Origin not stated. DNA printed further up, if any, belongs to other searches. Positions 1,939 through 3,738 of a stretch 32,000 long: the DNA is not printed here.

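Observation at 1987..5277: MurF paralogue with eroded ligase motifs fused to a ~630-aa unassignable N-terminal region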

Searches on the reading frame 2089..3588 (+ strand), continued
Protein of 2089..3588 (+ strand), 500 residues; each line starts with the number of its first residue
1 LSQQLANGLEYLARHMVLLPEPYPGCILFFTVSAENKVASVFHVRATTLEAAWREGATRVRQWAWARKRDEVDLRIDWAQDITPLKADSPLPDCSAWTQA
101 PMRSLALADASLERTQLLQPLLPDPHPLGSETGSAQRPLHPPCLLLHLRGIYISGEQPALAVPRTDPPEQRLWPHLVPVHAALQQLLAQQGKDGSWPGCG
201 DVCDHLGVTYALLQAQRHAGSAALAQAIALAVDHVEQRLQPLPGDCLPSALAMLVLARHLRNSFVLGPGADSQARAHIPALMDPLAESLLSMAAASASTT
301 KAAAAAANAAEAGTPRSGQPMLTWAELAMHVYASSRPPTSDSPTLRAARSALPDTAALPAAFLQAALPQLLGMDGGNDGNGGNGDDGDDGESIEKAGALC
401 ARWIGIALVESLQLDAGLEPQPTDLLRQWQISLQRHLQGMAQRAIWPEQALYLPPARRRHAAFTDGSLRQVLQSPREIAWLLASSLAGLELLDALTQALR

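Call 35: find_encoding_contigs(protein=P0078, flank=10000, max_places=1)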
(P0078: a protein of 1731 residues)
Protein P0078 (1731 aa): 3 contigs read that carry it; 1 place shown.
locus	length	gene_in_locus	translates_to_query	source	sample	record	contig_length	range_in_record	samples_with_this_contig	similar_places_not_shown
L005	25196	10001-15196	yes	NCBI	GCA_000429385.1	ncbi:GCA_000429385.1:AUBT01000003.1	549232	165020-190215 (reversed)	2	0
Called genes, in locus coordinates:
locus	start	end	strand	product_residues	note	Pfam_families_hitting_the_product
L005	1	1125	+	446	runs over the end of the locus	PF02321:OEP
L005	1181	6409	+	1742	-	-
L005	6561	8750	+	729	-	PF00664:ABC_membrane, PF00005:ABC_tran, PF13304:AAA_21 (faint)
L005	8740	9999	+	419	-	PF25919:BSH_CusB (faint), PF25994:HH_AprE, PF26002:Beta-barrel_AprE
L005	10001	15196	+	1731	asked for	PF14397:ATPgrasp_ST (faint), PF14398:ATPgrasp_YheCD, PF02955:GSH-S_ATP (faint), PF08443:RimK (faint), PF07478:Dala_Dala_lig_C (faint), PF01071:GARS_A, PF02655:ATP-grasp_3 (weak), PF00708:Acylphosphatase, +2 more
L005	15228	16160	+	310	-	-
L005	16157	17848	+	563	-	-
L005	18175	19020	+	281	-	PF01418:HTH_6, PF01380:SIS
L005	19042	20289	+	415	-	PF00291:PALP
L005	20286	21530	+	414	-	PF04389:Peptidase_M28 (faint), PF01546:Peptidase_M20, PF07687:M20_dimer (weak)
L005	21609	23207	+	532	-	PF00496:SBP_bac_5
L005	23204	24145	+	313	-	PF19300:BPD_transp_1_N, PF00528:BPD_transp_1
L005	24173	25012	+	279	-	PF12911:OppC_N (weak), PF00528:BPD_transp_1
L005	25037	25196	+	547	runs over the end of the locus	PF00005:ABC_tran, PF02463:SMC_N (weak), PF13191:AAA_16 (faint), PF13555:AAA_29 (faint), PF20703:nSTAND1 (faint), PF13304:AAA_21 (weak), PF08352:oligo_HPY, PF00005:ABC_tran, +2 more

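Call 36: find_encoding_contigs(protein=P0060, flank=10000, max_places=1)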
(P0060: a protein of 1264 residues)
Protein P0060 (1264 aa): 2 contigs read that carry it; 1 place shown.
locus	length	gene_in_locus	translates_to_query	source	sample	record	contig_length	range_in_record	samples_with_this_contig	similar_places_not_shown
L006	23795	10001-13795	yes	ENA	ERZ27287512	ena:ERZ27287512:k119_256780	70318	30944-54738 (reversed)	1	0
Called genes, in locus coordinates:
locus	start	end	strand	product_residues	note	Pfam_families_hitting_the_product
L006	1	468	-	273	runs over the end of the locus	PF00899:ThiF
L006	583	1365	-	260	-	PF00849:PseudoU_synth_2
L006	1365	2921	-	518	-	PF00916:Sulfate_transp, PF01740:STAS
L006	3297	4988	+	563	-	PF11845:Tll0287-like, PF00672:HAMP, PF00015:MCPsignal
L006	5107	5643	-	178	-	PF13302:Acetyltransf_3, PF13420:Acetyltransf_4, PF13673:Acetyltransf_10, PF00583:Acetyltransf_1, PF13508:Acetyltransf_7, PF08445:FR47 (weak)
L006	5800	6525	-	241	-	PF00849:PseudoU_synth_2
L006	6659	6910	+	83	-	-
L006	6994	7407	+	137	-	PF04304:DUF454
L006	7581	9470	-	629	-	PF02743:dCache_1, PF22673:MCP-like_PDC_1, PF00672:HAMP, PF00015:MCPsignal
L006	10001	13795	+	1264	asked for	PF08245:Mur_ligase_M, PF02875:Mur_ligase_C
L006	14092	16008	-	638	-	PF02518:HATPase_c (weak), PF13589:HATPase_c_3, PF00183:HSP90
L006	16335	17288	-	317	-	PF01435:Peptidase_M48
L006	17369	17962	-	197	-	-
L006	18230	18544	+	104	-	PF00166:Cpn10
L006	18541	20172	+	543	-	PF00118:Cpn60_TCP1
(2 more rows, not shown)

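Call 39: find_encoding_contigs(protein=P0024, flank=10000, max_places=1)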
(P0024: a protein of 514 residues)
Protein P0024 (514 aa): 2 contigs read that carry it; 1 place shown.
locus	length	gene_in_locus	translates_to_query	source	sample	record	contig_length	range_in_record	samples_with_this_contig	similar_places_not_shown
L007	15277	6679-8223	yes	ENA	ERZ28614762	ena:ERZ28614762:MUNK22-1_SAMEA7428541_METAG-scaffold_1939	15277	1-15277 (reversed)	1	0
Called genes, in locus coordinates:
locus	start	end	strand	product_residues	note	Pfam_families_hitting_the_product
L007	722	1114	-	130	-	-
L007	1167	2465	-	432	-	PF13371:TPR_9 (faint), PF00515:TPR_1 (faint), PF07719:TPR_2 (faint), PF13174:TPR_6 (faint), PF13181:TPR_8 (faint), PF13432:TPR_16, PF24125:Cds6_C, PF13474:SnoaL_3, +4 more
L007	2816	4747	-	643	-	-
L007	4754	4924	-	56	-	-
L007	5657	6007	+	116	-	-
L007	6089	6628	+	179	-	PF00691:OmpA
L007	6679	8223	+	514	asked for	-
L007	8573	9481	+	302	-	-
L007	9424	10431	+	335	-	PF00005:ABC_tran, PF02463:SMC_N (faint), PF13304:AAA_21 (weak)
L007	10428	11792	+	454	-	PF25919:BSH_CusB (faint), PF25994:HH_AprE, PF26002:Beta-barrel_AprE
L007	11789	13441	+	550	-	PF02321:OEP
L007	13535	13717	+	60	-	-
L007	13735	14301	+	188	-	PF01478:Peptidase_A24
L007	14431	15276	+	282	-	?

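Call 40: find_encoding_contigs(protein=P0059, flank=10000, max_places=1)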
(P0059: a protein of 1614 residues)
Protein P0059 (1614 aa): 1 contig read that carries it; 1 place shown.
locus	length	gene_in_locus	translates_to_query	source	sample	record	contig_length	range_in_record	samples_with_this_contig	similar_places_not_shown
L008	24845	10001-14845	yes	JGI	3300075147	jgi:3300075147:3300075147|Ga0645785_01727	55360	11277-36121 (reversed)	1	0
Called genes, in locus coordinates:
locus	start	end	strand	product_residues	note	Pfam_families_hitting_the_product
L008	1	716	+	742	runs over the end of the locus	PF00535:Glycos_transf_2, PF10111:Glyco_tranf_2_2, PF13641:Glyco_tranf_2_3, PF13692:Glyco_trans_1_4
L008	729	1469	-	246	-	PF00535:Glycos_transf_2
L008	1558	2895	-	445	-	PF02397:Bac_transf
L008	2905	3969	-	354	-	PF01370:Epimerase, PF02719:Polysacc_synt_2, PF04321:RmlD_sub_bind, PF05368:NmrA (weak), PF08659:KR (weak), PF01073:3Beta_HSD, PF13460:NAD_binding_10, PF16363:GDP_Man_Dehyd, +2 more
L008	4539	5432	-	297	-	-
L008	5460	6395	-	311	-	-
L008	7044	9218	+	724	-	-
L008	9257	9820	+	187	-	-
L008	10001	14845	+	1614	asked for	PF09587:PGA_cap, PF00534:Glycos_transf_1, PF20706:GT4-conflict (weak), PF13692:Glyco_trans_1_4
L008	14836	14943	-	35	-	-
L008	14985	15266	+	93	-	-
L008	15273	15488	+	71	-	-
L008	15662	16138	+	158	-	-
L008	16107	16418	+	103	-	-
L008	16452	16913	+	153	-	PF07963:N_methyl (weak)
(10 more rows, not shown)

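Call 41: find_encoding_contigs(protein=P0076, flank=10000, max_places=1)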
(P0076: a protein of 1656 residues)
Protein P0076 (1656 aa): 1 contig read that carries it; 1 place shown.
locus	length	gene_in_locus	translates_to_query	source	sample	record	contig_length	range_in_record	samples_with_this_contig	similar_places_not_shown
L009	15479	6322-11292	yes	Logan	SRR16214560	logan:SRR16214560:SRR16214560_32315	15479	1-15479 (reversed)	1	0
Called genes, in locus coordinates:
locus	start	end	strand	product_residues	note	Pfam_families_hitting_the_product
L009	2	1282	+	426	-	?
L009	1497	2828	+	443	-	PF02321:OEP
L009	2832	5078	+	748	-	PF00664:ABC_membrane, PF00005:ABC_tran, PF13304:AAA_21 (faint)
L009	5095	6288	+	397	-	PF25919:BSH_CusB (faint), PF25994:HH_AprE (faint), PF26002:Beta-barrel_AprE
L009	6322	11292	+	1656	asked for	PF14398:ATPgrasp_YheCD, PF02222:ATP-grasp (faint), PF02655:ATP-grasp_3 (faint), PF02955:GSH-S_ATP (faint), PF14397:ATPgrasp_ST (faint), PF07478:Dala_Dala_lig_C (faint), PF08443:RimK (faint), PF02786:CPSase_L_D2 (weak), +1 more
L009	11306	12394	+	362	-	-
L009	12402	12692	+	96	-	-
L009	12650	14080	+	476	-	-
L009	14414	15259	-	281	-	PF01695:IstB_IS21, PF02562:PhoH (faint)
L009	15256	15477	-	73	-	?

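Call 42: find_related_loci(query=A2, collection=genome_contigs, flank=10000)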
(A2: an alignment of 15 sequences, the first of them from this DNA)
Query A2 (500 aa) in genome_contigs; peptide patterns used: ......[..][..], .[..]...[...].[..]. (x = any residue, [..] = any of these).
80 stretches matched a pattern; 10 encode a relative of the query (tblastn E <= 1e-3); 10 distinct loci.
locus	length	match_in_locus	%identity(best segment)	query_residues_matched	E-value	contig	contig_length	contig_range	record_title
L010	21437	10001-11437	85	1-500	0e+0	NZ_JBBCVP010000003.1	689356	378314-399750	Delftia acidovorans strain MMO-42 contig00003, whole genome shotgun sequence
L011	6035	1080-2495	47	1-499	2e-100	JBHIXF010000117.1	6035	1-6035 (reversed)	MAG: Comamonas sp. isolate MAG43 WDNA05_bin.26.orig_117, whole genome shotgun sequence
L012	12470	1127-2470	35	1-491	1e-64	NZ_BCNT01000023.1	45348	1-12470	Comamonas terrae strain NBRC 106524, whole genome shotgun sequence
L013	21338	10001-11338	45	1-495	9e-59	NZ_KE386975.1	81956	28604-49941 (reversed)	Comamonas composti DSM 21721 G486DRAFT_scaffold00018.18, whole genome shotgun sequence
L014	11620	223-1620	31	1-497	7e-49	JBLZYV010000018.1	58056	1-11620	MAG: Comamonas sp. isolate S15_GT28BC2 NODE_149_length_58056_cov_5.260525, whole genome shotgun sequence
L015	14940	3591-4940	32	1-465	4e-44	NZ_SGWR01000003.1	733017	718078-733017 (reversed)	Corticibacter populi strain DSM 105136 Ga0310547_13, whole genome shotgun sequence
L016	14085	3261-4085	38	1-262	5e-39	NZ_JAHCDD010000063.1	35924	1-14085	Acidovorax sp. CCYZU-2555 63, whole genome shotgun sequence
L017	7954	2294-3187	37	1-286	7e-37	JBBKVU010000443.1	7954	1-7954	MAG: Comamonas sp. isolate metabat_bins.377 k119_2996387, whole genome shotgun sequence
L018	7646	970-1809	36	1-263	4e-36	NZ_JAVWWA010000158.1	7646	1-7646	MAG: Comamonas sp. isolate CGS3Y4-bin58 NODE_7759_length_7646_cov_20.284152, whole genome shotgun sequence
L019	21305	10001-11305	40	1-496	2e-38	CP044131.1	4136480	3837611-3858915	Comamonas testosteroni strain NFYY023 chromosome, complete genome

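Call 46: search_protein_families(library=pfam, alignment_id=A2, max_evalue=5)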
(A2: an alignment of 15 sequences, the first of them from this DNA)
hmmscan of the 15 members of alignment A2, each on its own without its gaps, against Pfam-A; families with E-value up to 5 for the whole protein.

A. member 1, seq(500 aa): 1 family
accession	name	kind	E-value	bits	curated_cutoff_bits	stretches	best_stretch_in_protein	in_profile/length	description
PF20042.4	DUF6444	-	0.1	13.7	27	1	334-350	48-64/85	Family of unknown function (DUF6444)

B. families by the number of members that match (of 15 scanned): 4 families
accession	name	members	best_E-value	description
PF20042.4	DUF6444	2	0.064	Family of unknown function (DUF6444)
PF13410.11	GST_C_2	2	0.15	Glutathione S-transferase, C-terminal domain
PF02120.21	Flg_hook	1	0.075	Flagellar hook-length control protein FliK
PF09278.17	MerR-DNA-bind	1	0.44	MerR, DNA binding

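Call 53: search_protein_families(library=ncbifam, proteins=[L010:4406-4999:+, L005:1181-1798:+, L005:4499-6406:+, L010:5600-9256:+, L005:15228-16157:+, L005:16157-17845:+], max_evalue=0.01)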
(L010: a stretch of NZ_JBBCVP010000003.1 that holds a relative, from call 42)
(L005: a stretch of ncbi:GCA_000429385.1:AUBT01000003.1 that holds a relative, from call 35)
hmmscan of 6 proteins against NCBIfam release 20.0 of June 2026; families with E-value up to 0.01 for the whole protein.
L010:4406-4999:+ (198 aa): 0 families

L005:1181-1798:+ (206 aa): 7 families
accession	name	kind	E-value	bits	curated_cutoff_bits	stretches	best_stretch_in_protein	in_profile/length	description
NF033677.1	biofilm_BapA_N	domain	9.1e-14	51.1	35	1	18-67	15-64/64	BapA prefix-like domain-containing protein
NF040520.1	Ig_like_BLP2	equivalog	4.1e-12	45.1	750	1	17-183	17-180/730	Ig-like repeat protein Blp2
NF047714.1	adhesin_SiiEA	exception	1.3e-05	24.9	425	1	24-152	27-154/229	BapA-related adhesin SiiEA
NF000535.3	MSCRAMM_SdrC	exception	9e-05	20.7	1700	1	157-203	775-821/963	MSCRAMM family adhesin SdrC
NF012181.0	MSCRAMM_SdrD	exception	9.6e-05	20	2500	1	157-203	1229-1281/1379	MSCRAMM family adhesin SdrD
NF033845.1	MSCRAMM_ClfB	exception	0.00016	19.8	999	1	156-203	744-795/871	MSCRAMM family adhesin clumping factor ClfB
NF033609.2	MSCRAMM_ClfA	exception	0.00032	18.5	1150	1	156-203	668-715/934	MSCRAMM family adhesin clumping factor ClfA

L005:4499-6406:+ (636 aa): 5 families
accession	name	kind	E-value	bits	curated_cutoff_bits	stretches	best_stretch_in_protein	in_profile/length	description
NF045619.1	adhes_GNV_Cterm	subfamily_domain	4.9e-103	345.8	180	1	71-524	1-457/458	BapA/Bap/LapF family large adhesin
NF045618.1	ABSDF2314_adhes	equivalog_domain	1.3e-16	60.3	975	1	135-300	123-305/681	ABSDF2314 family large adhesin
TIGR01965.1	VCBS_repeat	domain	2.1e-10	40.6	15.5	2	203-268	12-81/99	VCBS domain-containing protein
NF012211.1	tand_rpt_95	domain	2.4e-07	30.6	90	2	457-525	20-85/98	tandem-95 repeat protein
TIGR04225.1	CshA_fibril_rpt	repeat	0.00063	20.5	60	0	469-524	51-104/104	fibrillar adhesin CshA-type repeat protein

L010:5600-9256:+ (1219 aa): 1 family
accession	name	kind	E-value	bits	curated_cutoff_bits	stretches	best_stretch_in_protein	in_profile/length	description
NF011877.0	PRK15350.1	equivalog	1e-06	29.1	104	0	461-486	31-56/88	EscS/YscS/HrcS family type III secretion system export apparatus protein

L005:15228-16157:+ (310 aa): 1 family
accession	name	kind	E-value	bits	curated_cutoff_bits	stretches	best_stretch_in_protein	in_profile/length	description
NF045524.1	MXAN_6640_HExxH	subfamily_domain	9e-12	45.3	140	1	49-192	1-148/290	MXAN_6640 family putative metalloprotease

L005:16157-17845:+ (563 aa): 0 families

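Call 54: search_protein_families(library=pfam, proteins=[L010:4406-4999:+, L005:1181-1798:+, L005:4499-6406:+, L010:5600-9256:+, L005:15228-16157:+, L005:16157-17845:+], max_evalue=0.01)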
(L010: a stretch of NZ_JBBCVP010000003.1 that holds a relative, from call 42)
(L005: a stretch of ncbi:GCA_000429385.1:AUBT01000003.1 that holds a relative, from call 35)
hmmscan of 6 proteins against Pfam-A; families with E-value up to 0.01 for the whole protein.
L010:4406-4999:+ (198 aa): 0 families

L005:1181-1798:+ (206 aa): 1 family
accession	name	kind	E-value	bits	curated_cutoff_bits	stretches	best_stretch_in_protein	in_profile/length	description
PF22783.1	BapA_N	-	4.4e-20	72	27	1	21-95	20-94/123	BapA, prefix-like domain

L005:4499-6406:+ (636 aa): 3 families
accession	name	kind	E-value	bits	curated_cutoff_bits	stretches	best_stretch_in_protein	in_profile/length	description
PF17963.7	Big_9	-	7e-14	52.9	23.6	2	180-264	18-88/89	Bacterial Ig domain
PF17892.7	Cadherin_5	-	2.8e-08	33.9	26.5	1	457-524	34-97/98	Cadherin-like domain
PF17803.7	Cadherin_4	-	3.1e-05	24.8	25.1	2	180-230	28-71/71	Bacterial cadherin-like domain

L010:5600-9256:+ (1219 aa): 1 family
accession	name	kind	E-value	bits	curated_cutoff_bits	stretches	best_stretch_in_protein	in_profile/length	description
PF21300.2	LbR_Ice_bind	-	1.3e-14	54.5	30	3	1077-1158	14-97/97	Grass antifreeze beta roll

L005:15228-16157:+ (310 aa): 0 families

L005:16157-17845:+ (563 aa): 0 families

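Call 55: find_encoding_contigs(protein=P0058, flank=10000, max_places=2)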
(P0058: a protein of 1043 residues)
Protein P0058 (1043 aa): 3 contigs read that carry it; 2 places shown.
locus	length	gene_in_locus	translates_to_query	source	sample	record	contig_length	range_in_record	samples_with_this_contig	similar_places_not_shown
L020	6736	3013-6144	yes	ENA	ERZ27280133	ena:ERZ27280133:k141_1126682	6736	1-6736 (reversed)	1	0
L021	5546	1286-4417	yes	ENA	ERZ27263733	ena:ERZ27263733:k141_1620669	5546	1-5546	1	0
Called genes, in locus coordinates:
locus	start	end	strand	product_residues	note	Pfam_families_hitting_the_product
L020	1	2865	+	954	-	?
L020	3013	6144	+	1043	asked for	PF08245:Mur_ligase_M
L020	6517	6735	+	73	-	?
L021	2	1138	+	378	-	?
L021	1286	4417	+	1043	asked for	PF08245:Mur_ligase_M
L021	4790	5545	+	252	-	?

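Call 56: find_encoding_contigs(protein=P0074, flank=10000, max_places=1)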
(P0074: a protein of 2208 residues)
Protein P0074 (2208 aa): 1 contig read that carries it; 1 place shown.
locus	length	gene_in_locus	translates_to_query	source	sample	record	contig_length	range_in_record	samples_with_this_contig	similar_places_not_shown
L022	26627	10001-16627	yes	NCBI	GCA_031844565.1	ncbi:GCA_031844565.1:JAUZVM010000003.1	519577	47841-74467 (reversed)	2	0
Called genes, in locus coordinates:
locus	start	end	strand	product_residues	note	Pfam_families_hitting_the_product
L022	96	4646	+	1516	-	-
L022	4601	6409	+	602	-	PF17892:Cadherin_5 (faint), PF17963:Big_9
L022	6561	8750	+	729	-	PF00664:ABC_membrane, PF00005:ABC_tran, PF13304:AAA_21 (faint)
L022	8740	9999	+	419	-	PF25919:BSH_CusB (faint), PF25994:HH_AprE, PF26002:Beta-barrel_AprE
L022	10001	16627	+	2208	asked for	PF09587:PGA_cap, PF08245:Mur_ligase_M, PF02875:Mur_ligase_C, PF01071:GARS_A, PF02655:ATP-grasp_3 (weak), PF02955:GSH-S_ATP (faint)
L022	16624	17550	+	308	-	-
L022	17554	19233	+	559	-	-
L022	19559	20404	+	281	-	PF01418:HTH_6, PF01380:SIS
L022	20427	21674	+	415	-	PF00291:PALP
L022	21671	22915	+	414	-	PF04389:Peptidase_M28 (faint), PF01546:Peptidase_M20, PF07687:M20_dimer (weak)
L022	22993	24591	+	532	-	PF00496:SBP_bac_5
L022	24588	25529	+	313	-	PF19300:BPD_transp_1_N, PF00528:BPD_transp_1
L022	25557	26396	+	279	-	PF12911:OppC_N (weak), PF00528:BPD_transp_1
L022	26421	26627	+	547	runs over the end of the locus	PF00005:ABC_tran, PF02463:SMC_N (weak), PF13191:AAA_16 (faint), PF13555:AAA_29 (faint), PF20703:nSTAND1 (faint), PF13304:AAA_21 (weak), PF08352:oligo_HPY, PF00005:ABC_tran, +2 more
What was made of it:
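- Alcaligenes (calls 35, 56) and metagenome contig L009 (call 41).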
